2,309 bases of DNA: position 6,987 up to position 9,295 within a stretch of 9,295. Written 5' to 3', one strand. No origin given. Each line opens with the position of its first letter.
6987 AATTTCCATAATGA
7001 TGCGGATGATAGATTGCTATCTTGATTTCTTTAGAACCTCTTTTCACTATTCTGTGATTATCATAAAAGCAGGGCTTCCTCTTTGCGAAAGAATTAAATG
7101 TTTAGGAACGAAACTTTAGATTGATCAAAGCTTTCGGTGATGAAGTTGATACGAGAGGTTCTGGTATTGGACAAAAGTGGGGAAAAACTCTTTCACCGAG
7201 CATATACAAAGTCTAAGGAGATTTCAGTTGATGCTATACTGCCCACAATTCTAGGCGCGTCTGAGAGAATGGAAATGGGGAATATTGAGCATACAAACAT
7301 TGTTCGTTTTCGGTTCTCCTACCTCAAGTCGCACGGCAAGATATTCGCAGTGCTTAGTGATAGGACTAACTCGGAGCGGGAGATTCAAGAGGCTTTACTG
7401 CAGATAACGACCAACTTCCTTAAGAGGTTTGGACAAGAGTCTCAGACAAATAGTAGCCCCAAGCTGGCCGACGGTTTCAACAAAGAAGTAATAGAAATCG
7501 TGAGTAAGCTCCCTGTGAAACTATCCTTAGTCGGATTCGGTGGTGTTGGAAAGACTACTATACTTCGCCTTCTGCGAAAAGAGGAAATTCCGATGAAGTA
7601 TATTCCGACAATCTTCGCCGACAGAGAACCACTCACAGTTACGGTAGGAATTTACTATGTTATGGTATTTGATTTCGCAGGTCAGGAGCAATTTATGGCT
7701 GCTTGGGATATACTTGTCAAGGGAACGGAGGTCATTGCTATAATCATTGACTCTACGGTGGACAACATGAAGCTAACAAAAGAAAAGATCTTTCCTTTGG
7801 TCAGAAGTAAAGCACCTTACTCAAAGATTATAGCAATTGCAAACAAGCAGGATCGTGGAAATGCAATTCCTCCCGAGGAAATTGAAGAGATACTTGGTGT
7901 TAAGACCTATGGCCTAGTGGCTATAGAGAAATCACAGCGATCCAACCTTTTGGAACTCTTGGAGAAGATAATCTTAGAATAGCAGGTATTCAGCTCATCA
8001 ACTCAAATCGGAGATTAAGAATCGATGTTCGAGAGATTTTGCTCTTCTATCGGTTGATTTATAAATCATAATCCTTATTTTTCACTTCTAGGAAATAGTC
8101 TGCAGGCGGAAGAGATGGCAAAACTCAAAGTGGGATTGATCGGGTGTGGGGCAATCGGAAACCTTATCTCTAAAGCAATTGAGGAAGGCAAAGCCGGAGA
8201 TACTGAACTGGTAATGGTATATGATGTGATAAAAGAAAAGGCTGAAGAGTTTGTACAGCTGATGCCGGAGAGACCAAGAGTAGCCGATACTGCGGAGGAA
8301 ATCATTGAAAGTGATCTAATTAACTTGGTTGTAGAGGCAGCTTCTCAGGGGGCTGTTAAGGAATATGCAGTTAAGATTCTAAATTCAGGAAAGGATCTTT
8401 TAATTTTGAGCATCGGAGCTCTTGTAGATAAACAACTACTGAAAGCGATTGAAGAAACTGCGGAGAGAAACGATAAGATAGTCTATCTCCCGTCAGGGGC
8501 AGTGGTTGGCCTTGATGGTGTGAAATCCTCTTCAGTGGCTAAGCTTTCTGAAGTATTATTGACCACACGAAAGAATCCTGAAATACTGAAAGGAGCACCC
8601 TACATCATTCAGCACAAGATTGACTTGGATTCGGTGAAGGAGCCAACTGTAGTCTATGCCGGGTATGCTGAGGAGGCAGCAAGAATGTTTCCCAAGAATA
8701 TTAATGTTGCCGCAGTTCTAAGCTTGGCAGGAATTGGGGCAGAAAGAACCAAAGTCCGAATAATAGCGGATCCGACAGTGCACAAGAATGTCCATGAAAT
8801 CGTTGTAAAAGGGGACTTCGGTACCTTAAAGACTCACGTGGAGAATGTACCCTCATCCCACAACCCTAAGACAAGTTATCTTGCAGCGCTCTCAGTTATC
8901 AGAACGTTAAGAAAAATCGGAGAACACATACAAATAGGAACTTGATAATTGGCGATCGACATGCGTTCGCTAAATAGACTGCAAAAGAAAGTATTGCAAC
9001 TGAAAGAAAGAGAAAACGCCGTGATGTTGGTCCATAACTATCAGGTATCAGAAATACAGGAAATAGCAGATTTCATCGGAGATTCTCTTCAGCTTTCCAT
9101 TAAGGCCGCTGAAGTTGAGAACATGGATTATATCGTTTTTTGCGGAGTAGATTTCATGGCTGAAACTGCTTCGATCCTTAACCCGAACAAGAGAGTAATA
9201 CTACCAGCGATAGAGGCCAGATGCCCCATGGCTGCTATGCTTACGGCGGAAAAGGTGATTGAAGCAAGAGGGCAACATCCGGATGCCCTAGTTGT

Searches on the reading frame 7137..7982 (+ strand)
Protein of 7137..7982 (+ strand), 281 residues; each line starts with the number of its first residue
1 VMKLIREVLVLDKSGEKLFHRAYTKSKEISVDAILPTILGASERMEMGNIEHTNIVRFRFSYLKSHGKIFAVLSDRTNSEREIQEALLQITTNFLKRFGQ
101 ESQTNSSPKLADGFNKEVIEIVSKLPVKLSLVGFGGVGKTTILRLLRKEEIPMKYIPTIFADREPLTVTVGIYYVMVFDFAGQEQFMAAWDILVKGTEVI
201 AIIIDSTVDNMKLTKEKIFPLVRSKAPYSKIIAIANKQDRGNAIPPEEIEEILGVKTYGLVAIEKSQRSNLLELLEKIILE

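Call 7: search_protein_families(library=pfam, proteins=[window:7137-7982:+], max_evalue=0.01)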
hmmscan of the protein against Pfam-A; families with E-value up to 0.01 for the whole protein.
window:7137-7982:+ (281 aa): 8 families
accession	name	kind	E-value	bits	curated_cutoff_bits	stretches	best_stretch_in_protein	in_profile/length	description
PF00025.27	Arf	-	2.7e-16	60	22.3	1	126-257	14-144/174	ADP-ribosylation factor family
PF08477.19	Roc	-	1.6e-10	41.7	27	1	128-239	1-119/119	Ras of Complex, Roc, domain of DAPkinase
PF00071.28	Ras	-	4.7e-10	39.7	21.6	1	128-251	1-129/162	Ras family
PF01926.29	MMR_HSR1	-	0.00054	20.5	21.9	1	129-236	2-112/113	50S ribosome-binding GTPase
PF19036.6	Fuz_longin_1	-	0.00072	20.2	26.1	1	8-102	3-98/125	First Longin domain of FUZ, MON1 and HPS1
PF10662.15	PduV-EutP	-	0.00098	19.4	21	0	129-210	4-77/143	Ethanolamine utilisation - propanediol utilisation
PF09439.16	SRPRB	-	0.0033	17.2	25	1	131-253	8-134/178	Signal recognition particle receptor beta subunit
PF13774.12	Longin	-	0.0066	16.8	26.2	0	58-107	23-72/84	Regulated-SNARE-like domain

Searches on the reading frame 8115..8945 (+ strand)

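Call 7: search_protein_families(library=pfam, proteins=[window:8115-8945:+], max_evalue=0.01)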
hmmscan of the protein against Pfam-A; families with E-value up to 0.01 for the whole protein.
window:8115-8945:+ (276 aa): 3 families
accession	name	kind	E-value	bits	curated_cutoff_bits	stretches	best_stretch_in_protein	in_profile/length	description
PF01958.23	Asp_DH_C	-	1.1e-36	125.3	27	1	174-262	1-89/89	Aspartate dehydrogenase, C-terminal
PF03447.22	NAD_binding_3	-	1.1e-18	68.4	24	1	10-126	1-116/116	Homoserine dehydrogenase, NAD binding domain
PF01408.29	GFO_IDH_MocA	-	8.5e-06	26.9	24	1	4-97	1-91/120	Oxidoreductase family, NAD-binding Rossmann fold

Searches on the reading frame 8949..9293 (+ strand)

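Call 7: search_protein_families(library=pfam, proteins=[window:8949-9293:+], max_evalue=0.01)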
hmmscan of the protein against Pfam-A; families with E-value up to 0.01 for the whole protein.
window:8949-9293:+ (115 aa): 1 family
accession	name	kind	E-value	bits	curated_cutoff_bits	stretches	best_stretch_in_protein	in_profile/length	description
PF02445.21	NadA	-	3.6e-40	138.4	27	1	14-115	2-102/295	Quinolinate synthetase A protein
